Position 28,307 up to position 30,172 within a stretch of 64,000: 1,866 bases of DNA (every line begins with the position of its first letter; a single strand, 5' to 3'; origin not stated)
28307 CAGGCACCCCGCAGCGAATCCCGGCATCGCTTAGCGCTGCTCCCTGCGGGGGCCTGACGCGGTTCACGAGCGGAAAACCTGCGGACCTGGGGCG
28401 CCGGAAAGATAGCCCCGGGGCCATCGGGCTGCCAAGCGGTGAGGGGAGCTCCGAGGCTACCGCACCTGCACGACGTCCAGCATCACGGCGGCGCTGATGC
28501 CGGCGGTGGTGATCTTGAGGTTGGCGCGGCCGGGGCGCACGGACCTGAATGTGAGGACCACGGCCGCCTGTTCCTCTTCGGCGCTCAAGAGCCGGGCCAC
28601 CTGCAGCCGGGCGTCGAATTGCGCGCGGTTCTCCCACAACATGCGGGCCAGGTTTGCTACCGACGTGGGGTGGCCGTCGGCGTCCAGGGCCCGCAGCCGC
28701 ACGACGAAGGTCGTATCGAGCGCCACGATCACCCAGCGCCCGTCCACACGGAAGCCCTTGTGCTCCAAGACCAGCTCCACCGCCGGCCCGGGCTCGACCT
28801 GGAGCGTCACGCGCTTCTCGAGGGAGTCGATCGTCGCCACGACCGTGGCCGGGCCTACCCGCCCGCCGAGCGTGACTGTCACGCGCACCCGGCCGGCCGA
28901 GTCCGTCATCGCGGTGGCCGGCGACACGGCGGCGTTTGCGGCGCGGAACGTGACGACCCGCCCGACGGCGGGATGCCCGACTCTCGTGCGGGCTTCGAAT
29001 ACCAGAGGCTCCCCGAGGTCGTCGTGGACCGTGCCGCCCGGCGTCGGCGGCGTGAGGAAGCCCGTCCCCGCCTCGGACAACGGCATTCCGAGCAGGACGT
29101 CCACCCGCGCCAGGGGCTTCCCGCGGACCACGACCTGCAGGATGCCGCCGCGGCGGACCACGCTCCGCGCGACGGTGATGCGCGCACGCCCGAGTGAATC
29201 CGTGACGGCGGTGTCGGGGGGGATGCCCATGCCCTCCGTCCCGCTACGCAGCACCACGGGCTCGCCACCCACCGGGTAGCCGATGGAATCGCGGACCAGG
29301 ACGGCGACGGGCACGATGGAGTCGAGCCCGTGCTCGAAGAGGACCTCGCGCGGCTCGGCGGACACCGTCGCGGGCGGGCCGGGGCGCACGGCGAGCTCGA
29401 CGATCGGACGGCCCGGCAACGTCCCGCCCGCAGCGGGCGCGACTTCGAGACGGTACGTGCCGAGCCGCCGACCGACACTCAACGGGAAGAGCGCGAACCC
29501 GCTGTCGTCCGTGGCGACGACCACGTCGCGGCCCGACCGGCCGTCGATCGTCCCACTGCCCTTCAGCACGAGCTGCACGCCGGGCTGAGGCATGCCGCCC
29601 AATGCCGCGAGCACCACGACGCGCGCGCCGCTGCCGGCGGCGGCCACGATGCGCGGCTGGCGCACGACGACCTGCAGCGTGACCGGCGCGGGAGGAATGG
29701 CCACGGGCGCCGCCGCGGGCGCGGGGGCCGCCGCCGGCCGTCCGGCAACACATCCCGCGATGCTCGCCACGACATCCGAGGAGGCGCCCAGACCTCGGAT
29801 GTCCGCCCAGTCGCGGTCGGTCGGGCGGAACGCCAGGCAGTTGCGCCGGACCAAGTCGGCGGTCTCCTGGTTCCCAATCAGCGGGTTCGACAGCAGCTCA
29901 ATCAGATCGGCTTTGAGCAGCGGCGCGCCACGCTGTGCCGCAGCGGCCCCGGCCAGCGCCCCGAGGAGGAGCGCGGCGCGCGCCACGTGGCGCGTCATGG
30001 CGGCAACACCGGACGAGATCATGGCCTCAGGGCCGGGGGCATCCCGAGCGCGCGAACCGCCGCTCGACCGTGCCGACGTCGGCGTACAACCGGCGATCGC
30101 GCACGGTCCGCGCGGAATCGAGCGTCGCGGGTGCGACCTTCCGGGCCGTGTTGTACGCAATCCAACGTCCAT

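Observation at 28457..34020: Tandemly duplicated two-gene module: membrane-anchored JAMM/MPN+ protein plus secreted Ig-repeat protein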

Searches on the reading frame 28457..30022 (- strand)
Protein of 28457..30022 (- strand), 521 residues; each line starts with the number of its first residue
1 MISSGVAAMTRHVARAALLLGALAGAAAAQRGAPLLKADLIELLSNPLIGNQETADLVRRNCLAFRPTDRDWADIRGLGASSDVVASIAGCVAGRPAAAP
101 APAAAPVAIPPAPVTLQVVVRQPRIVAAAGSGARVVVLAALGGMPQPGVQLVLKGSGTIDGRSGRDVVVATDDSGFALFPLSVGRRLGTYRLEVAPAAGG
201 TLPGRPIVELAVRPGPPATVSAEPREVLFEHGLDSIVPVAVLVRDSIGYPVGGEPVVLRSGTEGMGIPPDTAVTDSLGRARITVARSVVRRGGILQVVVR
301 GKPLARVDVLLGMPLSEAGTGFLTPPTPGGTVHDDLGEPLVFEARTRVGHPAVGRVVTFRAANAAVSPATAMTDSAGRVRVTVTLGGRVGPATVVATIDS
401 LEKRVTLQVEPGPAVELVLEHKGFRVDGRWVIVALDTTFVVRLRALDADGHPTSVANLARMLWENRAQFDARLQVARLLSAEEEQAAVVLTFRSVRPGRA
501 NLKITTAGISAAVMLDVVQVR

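Call 3: search_protein_families(library=pfam, proteins=[window:28457-30022:-], max_evalue=1)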
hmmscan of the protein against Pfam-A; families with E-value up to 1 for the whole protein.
window:28457-30022:- (521 aa): 4 families
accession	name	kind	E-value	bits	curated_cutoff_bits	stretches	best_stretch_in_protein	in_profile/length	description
PF02369.22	Big_1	-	2.6e-13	50.3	34.9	2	344-407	25-90/93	Bacterial Ig-like domain (group 1)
PF09134.16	Invasin_D3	-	6e-05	23.9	33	1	348-409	32-93/98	Invasin, domain 3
PF17789.7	MG4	-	0.005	17.5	24.7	0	239-285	18-61/95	Macroglobulin domain MG4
PF10670.15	DUF4198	-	0.64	10.5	34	0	128-182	144-196/209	Domain of unknown function (DUF4198)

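Call 4: search_protein_families(library=ncbifam, proteins=[window:28457-30022:-], max_evalue=1)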
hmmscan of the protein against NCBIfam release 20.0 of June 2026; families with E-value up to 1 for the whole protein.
window:28457-30022:- (521 aa): 0 families

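Call 61: search_protein_families(library=padloc, proteins=[window:28457-30022:-], max_evalue=0.1)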
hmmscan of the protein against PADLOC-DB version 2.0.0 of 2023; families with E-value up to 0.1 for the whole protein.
window:28457-30022:- (521 aa): 0 families
